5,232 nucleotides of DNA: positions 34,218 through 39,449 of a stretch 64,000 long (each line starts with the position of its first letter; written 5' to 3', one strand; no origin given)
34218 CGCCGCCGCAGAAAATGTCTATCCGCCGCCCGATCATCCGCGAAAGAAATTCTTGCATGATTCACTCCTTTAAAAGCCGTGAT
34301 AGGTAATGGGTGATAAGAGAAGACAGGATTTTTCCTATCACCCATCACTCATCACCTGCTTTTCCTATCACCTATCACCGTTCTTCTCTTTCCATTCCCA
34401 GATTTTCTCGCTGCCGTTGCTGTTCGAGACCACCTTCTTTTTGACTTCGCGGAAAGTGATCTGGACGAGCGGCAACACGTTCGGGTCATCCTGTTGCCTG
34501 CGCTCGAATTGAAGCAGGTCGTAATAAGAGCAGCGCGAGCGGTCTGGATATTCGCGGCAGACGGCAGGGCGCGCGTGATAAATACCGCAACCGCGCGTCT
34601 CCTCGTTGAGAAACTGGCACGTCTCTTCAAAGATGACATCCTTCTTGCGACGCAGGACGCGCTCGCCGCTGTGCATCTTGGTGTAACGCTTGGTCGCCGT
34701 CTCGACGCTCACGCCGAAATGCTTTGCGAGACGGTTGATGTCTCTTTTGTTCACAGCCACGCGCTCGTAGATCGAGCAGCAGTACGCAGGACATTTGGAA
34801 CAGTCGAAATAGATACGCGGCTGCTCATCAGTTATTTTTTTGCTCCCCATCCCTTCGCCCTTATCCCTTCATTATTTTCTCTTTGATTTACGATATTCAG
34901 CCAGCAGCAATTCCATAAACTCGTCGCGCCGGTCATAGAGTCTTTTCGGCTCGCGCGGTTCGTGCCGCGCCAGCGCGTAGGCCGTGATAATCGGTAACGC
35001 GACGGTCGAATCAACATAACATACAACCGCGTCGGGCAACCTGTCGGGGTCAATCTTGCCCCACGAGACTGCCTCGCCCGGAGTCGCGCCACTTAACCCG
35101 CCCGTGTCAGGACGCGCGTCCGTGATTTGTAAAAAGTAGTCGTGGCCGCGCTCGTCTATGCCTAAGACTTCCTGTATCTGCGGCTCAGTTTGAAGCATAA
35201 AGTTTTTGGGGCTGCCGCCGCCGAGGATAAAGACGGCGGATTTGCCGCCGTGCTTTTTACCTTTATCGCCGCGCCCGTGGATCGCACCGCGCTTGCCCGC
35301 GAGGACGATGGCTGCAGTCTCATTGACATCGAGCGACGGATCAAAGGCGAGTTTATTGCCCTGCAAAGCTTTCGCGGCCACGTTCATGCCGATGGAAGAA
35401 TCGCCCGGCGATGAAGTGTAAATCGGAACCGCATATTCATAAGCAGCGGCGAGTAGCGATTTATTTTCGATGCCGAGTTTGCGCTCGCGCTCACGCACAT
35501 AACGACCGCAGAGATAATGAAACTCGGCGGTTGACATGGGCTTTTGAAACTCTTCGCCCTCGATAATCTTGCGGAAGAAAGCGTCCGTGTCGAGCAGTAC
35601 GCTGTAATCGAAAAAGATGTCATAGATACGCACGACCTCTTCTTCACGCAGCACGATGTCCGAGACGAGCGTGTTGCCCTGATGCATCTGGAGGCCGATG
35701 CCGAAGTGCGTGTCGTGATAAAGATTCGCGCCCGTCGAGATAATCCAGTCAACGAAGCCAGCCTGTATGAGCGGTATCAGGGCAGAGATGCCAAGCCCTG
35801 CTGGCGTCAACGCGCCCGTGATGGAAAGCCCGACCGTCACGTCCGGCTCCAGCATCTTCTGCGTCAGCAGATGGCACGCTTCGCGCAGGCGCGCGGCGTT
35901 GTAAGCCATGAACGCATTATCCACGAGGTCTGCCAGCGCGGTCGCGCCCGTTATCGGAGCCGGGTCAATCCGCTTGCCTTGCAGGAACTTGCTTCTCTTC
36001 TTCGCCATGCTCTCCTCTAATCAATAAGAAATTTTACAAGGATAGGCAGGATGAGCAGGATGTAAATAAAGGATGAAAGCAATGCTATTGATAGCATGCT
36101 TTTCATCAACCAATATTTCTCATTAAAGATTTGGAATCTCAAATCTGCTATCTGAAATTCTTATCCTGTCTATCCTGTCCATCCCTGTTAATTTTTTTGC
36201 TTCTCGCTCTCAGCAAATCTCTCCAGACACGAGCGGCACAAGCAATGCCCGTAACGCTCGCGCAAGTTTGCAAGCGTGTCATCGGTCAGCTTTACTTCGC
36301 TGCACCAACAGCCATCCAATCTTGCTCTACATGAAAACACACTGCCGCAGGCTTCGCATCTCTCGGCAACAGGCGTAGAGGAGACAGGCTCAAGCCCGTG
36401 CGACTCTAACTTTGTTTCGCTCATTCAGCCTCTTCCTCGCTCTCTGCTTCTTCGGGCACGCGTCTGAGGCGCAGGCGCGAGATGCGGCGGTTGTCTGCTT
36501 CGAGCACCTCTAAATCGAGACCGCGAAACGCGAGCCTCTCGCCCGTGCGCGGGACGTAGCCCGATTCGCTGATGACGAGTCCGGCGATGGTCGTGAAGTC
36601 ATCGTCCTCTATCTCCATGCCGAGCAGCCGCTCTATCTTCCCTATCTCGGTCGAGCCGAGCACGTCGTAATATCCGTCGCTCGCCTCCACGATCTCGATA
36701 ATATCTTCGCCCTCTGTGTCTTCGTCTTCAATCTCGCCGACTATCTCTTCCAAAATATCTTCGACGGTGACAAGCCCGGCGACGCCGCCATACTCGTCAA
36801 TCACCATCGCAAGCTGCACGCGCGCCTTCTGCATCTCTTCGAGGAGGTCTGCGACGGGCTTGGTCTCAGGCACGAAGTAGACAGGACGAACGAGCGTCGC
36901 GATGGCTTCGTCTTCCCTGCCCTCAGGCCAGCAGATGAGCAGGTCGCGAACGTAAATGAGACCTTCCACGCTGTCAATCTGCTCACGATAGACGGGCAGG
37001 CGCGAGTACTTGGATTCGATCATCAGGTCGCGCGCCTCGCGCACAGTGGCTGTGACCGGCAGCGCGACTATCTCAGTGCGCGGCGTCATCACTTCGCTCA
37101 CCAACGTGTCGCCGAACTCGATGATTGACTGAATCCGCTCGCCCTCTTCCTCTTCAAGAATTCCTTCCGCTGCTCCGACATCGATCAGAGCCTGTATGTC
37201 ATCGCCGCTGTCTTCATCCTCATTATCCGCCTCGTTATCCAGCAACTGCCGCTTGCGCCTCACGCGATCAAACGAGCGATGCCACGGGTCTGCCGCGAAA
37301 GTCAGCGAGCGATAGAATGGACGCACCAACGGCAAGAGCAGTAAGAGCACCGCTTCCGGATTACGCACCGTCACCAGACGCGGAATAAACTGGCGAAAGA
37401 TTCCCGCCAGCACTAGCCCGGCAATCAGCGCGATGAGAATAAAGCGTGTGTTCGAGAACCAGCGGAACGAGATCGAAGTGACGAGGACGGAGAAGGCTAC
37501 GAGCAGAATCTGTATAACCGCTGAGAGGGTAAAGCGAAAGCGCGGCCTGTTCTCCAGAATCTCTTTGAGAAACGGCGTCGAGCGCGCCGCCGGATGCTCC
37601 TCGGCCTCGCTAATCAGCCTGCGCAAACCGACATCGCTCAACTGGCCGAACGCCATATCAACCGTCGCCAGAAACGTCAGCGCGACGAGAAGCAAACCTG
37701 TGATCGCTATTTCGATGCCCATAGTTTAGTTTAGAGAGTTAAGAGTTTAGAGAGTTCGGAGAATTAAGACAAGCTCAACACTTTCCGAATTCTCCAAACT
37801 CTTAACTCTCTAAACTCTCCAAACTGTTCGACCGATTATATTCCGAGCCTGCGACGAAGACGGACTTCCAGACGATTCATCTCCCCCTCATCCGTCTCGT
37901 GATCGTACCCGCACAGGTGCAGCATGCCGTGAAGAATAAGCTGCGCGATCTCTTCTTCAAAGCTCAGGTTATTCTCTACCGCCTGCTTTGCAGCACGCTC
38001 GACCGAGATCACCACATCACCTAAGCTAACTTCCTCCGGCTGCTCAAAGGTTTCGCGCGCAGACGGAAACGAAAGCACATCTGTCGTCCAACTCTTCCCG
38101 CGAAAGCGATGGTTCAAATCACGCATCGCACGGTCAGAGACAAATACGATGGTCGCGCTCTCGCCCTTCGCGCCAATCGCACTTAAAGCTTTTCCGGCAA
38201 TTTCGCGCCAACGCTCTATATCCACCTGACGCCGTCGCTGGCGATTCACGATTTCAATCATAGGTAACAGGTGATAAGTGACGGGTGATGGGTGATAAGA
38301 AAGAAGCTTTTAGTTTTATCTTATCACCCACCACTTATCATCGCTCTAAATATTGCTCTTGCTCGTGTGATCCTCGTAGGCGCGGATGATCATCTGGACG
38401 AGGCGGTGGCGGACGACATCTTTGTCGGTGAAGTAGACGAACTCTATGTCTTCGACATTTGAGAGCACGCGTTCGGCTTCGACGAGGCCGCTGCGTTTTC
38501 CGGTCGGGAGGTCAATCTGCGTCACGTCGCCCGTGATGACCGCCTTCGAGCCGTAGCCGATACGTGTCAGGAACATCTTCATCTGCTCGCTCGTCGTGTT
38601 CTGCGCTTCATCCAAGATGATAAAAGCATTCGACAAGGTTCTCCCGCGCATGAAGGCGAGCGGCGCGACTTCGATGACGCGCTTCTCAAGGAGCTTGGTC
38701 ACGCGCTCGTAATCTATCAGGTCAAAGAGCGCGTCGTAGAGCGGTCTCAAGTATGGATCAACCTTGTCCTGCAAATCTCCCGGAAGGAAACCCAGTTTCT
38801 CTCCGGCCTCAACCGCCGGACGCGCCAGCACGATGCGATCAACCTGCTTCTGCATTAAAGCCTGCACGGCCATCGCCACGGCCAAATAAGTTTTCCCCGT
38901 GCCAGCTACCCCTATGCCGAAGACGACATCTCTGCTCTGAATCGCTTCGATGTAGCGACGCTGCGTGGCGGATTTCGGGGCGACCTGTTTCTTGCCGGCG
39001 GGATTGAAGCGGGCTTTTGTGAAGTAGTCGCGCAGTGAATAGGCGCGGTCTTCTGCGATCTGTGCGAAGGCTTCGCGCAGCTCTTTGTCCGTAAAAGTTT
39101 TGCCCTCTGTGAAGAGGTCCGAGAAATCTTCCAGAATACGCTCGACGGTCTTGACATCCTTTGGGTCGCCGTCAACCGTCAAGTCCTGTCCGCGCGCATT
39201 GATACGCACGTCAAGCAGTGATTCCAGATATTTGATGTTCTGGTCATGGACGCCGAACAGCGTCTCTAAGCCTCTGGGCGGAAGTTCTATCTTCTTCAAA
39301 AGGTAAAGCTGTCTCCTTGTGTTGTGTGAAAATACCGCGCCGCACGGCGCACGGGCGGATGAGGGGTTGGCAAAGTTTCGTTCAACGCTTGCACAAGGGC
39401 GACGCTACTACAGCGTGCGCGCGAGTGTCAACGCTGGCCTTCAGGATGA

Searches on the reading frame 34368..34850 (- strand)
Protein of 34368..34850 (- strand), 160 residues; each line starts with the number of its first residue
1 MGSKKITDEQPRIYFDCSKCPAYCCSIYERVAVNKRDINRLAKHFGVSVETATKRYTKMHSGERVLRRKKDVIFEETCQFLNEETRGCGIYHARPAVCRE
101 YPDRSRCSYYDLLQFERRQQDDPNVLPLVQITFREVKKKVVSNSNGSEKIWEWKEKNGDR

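Call 74: search_protein_families(library=pfam, proteins=[window:34368-34850:-], max_evalue=0.00001)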
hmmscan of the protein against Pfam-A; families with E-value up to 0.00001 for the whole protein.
window:34368-34850:- (160 aa): 1 family
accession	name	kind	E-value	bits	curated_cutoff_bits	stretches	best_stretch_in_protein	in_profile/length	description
PF03692.20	CxxCxxCC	-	6.8e-13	49.6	23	1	16-104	1-72/85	Putative zinc- or iron-chelating domain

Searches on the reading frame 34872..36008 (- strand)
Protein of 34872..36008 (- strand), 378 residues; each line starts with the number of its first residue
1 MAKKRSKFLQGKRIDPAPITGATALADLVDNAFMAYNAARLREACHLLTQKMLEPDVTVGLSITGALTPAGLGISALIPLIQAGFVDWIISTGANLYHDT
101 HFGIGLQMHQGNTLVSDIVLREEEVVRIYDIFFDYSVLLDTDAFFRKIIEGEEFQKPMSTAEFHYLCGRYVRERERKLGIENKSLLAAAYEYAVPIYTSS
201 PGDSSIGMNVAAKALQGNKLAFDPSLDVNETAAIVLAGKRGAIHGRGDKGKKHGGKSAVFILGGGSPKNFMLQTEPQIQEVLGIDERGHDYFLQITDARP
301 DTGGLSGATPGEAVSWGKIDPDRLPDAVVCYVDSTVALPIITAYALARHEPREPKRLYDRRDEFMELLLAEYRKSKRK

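Call 74: search_protein_families(library=pfam, proteins=[window:34872-36008:-], max_evalue=0.00001)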
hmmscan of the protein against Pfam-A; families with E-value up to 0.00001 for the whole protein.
window:34872-36008:- (378 aa): 1 family
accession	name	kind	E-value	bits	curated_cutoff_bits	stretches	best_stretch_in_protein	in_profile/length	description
PF01916.23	DS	-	3.2e-66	224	27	1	34-344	9-287/288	Deoxyhypusine synthase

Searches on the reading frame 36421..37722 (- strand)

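Call 74: search_protein_families(library=pfam, proteins=[window:36421-37722:-], max_evalue=0.00001)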
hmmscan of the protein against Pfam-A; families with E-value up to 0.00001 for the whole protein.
window:36421-37722:- (433 aa): 3 families
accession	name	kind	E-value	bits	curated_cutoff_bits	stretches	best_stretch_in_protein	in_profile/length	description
PF03471.22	CorC_HlyC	-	2.3e-20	72.8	27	1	346-422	2-80/81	Transporter associated domain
PF00571.33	CBS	-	2.9e-20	72.7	24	2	279-328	7-56/57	CBS domain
PF01595.25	CNNM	-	4e-15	56.4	28.4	1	9-193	4-181/181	Cyclin M transmembrane N-terminal domain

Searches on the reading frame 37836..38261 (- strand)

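Call 74: search_protein_families(library=pfam, proteins=[window:37836-38261:-], max_evalue=0.00001)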
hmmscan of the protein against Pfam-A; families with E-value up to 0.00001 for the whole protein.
window:37836-38261:- (141 aa): 1 family
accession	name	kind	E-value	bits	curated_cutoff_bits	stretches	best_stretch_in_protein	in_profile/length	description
PF02130.23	YbeY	-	2.5e-31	108.6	25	1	31-133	24-123/129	Endoribonuclease YbeY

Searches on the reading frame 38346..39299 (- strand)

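Call 74: search_protein_families(library=pfam, proteins=[window:38346-39299:-], max_evalue=0.00001)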
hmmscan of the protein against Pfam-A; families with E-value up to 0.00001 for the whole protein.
window:38346-39299:- (317 aa): 3 families
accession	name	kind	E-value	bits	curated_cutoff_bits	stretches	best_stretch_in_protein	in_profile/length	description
PF02562.22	PhoH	-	1.1e-97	325.9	27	1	106-309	2-205/205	PhoH-like protein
PF13604.12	AAA_30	-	2.7e-08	34.2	27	1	110-262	3-128/191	AAA domain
PF13245.12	AAA_19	-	3.9e-07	30.8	25.1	1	113-262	1-129/134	AAA domain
